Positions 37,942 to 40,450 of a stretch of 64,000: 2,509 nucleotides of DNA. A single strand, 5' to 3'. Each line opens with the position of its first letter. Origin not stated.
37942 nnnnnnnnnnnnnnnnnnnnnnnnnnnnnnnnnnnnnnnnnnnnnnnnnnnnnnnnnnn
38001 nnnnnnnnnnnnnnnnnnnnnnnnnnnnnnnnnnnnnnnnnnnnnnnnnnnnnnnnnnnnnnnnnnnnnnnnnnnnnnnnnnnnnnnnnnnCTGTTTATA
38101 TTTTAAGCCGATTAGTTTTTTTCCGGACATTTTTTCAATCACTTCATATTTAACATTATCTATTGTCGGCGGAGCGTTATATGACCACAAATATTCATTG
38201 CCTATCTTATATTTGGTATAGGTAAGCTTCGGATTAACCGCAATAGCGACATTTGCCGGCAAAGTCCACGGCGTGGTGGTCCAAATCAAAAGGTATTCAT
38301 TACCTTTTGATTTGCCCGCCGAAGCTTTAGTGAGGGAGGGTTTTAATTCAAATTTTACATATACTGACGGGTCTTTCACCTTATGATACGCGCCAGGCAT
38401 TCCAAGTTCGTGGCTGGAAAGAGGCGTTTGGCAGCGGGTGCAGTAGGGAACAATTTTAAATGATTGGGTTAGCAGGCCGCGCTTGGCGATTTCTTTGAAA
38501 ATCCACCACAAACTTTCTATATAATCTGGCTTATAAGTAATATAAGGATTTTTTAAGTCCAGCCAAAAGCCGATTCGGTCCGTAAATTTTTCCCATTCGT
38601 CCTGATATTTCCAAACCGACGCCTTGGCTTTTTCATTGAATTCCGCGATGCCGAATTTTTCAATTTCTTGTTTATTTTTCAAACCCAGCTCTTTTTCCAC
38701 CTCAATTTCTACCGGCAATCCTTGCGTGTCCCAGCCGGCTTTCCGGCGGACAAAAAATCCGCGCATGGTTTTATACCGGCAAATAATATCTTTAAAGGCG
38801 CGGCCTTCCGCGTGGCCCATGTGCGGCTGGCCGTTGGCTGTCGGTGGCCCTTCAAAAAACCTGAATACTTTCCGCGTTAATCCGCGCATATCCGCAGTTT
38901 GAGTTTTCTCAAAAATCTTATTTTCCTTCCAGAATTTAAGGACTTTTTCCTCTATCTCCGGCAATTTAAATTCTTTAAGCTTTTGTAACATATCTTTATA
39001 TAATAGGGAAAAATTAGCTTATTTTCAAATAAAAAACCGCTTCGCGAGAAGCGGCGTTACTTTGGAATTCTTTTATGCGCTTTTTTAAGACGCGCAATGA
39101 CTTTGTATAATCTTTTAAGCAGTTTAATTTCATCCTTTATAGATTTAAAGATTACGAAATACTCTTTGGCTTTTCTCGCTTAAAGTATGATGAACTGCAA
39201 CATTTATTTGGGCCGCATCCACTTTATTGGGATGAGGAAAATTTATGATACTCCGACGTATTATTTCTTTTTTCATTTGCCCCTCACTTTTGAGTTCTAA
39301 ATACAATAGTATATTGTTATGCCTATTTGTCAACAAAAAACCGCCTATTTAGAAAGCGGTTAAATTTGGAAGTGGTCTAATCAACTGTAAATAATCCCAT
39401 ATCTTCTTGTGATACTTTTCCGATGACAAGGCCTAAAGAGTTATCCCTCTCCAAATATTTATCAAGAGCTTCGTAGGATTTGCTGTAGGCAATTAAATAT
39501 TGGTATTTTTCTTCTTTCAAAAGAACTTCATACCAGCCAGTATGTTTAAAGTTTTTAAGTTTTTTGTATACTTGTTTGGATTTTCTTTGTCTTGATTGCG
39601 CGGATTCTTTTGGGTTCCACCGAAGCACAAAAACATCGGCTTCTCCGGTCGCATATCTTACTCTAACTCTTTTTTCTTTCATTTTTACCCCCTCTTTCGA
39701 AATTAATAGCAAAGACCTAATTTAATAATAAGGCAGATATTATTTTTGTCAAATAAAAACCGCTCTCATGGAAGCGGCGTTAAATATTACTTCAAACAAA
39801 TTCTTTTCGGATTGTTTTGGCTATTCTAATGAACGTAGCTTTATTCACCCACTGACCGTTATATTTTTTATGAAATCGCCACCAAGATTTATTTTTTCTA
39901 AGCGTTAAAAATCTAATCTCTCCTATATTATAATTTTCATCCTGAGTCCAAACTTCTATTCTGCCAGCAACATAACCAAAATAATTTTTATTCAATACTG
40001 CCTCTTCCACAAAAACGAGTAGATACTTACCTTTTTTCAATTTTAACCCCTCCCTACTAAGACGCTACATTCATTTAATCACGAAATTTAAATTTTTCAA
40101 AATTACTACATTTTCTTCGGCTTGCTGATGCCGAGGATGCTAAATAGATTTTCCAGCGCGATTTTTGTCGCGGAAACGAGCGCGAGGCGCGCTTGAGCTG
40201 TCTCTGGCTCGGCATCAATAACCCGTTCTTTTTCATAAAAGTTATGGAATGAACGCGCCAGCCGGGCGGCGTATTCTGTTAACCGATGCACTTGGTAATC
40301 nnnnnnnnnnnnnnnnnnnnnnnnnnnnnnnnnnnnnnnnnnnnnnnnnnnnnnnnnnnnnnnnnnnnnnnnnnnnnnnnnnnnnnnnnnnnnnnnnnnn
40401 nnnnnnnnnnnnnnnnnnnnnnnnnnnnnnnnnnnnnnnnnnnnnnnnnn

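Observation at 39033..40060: Three consecutive small basic-protein genes, each with its own G-rich SD and a near-identical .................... terminator module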

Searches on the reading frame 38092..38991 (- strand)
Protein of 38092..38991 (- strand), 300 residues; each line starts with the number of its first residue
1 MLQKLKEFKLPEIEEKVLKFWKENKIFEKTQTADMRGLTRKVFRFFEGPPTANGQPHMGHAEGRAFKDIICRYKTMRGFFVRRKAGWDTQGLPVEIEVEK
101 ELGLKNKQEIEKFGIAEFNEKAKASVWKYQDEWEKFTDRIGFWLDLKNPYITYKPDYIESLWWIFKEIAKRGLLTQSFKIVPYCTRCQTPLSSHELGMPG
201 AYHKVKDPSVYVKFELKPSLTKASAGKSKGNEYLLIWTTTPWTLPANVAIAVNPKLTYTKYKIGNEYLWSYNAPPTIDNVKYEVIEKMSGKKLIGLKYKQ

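Call 79: find_related_loci(query=window:38092-38991:-, collection=metagenome_contigs, flank=4000)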
Query window:38092-38991:- (300 aa) in metagenome_contigs; peptide patterns used: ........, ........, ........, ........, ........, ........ (x = any residue, [..] = any of these).
521 stretches matched a pattern; 280 encode a relative of the query (tblastn E <= 1e-3); the best 80 are kept; 80 distinct loci.
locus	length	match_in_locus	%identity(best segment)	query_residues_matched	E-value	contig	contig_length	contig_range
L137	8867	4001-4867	76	1-299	9e-146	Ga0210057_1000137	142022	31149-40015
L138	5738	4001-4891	72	1-299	4e-145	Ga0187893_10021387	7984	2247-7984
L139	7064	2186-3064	75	1-299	7e-142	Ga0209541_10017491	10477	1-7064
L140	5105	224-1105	68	1-299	6e-138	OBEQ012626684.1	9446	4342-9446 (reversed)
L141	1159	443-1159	80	1-241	1e-141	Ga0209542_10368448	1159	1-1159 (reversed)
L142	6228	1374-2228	56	7-298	3e-106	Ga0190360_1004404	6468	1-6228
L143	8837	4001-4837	55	8-299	8e-105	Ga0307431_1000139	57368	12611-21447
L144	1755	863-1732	55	4-299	2e-110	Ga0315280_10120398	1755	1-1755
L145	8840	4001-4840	54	7-299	4e-103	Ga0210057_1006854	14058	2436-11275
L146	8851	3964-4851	53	7-299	5e-103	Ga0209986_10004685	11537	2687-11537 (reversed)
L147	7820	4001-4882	54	14-299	2e-100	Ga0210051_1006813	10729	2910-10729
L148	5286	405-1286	54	14-299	2e-100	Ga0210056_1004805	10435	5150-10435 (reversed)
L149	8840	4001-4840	52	7-299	9e-100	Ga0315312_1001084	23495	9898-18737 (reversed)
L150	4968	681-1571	56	9-299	1e-99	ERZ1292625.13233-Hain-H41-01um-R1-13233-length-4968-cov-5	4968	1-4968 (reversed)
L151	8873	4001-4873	54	14-299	2e-96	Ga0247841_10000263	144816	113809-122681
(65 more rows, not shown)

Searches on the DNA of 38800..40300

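Call 56: search_rna_families(source=window, start=38800, end=40300, threshold=evalue, max_evalue=1)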
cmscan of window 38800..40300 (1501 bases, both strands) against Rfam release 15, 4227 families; matches with E-value up to 1: 1.
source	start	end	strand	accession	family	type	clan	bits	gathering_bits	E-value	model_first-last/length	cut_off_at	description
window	38960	39062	+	RF04184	BTnc060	Gene; sRNA;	-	24.2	228.9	0.36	1-213/213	no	Bacteroides sRNA BTnc060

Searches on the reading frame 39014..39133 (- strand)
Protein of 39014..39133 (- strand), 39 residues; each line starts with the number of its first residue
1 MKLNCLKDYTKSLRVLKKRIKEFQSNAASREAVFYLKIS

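Call 5: search_protein_families(library=pfam, proteins=[window:39014-39133:-], max_evalue=1)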
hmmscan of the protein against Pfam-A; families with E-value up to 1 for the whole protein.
window:39014-39133:- (39 aa): 0 families

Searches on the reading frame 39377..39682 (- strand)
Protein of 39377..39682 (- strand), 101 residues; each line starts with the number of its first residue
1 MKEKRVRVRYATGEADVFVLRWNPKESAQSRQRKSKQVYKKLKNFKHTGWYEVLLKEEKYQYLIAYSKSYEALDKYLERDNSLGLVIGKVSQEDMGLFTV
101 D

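Call 5: search_protein_families(library=pfam, proteins=[window:39377-39682:-], max_evalue=1)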
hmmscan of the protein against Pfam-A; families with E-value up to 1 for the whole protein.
window:39377-39682:- (101 aa): 2 families
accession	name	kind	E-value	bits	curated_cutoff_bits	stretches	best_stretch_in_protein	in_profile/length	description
PF08755.16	YccV-like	-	0.007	17.1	22.8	1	18-66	19-70/101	Hemimethylated DNA-binding protein YccV like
PF13115.11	YtkA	-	0.023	15.8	25.9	1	15-54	38-83/85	YtkA-like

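Call 12: search_protein_families(library=phrogs, proteins=[window:39377-39682:-], max_evalue=1)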
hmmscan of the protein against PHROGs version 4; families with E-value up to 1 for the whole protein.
window:39377-39682:- (101 aa): 0 families

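Call 13: search_protein_families(library=ncbifam, proteins=[window:39377-39682:-], max_evalue=1)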
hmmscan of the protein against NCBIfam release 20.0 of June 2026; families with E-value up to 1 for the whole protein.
window:39377-39682:- (101 aa): 0 families

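Call 14: find_homologous_proteins(query=window:39377-39682:-, max_evalue=0.01)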
Query window:39377-39682:- (101 aa): 1 proteins with E <= 0.01 among 4 candidates.
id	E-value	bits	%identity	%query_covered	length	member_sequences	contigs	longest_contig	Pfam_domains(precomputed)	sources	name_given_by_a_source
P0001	3.4e-31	125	100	60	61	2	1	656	-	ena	-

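Call 30: search_protein_representatives(protein=window:39377-39682:-)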
Query: 101 residues. Proteins with E-value up to 0.001 (for the whole library): 1; up to 1e-10: 1; up to 1e-30: 1. The best 1 are listed.
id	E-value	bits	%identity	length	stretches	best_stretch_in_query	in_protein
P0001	1.1e-31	125.1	100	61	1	1-61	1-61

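Call 31: predict_structure(protein=window:39377-39682:-)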
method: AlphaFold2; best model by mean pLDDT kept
length: 101 residues; sequences in the alignment: 1
mean_pLDDT: 55.5   pTM: 0.47
mean pLDDT of the five models: 55.5, 55.0, 54.1, 48.1, 43.2
residues with pLDDT >= 90: 0; 70-90: 16; 50-70: 43; < 50: 42
segments of 3 or more residues with pLDDT < 50: 46-67, 82-101
pLDDT, mean of each block of 10 residues (from residue 1): 60 60 70 74 53 39 47 63 45 44 35
secondary structure, 60 per line:
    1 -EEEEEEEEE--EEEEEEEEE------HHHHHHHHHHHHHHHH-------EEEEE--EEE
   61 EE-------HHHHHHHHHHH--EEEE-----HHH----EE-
elements in order: E2-10 E13-21 H28-43 E51-55 E58-62 H70-80 E83-86

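Call 63: search_protein_families(library=padloc, proteins=[window:39377-39682:-], max_evalue=0.1)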
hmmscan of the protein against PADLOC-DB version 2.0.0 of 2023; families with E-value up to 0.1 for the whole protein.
window:39377-39682:- (101 aa): 1 family
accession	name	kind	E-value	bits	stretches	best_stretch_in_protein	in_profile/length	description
PDLC00633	ZorD1|ZorD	-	0.0096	12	1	29-77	43-90/908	"SWI2/SNF2 helicase, Mrr-like nuclease"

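Call 65: search_solved_structures(query=window:39377-39682:-, max_evalue=1)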
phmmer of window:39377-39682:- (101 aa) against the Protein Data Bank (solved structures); distinct sequences matched with E-value up to 1: 0.
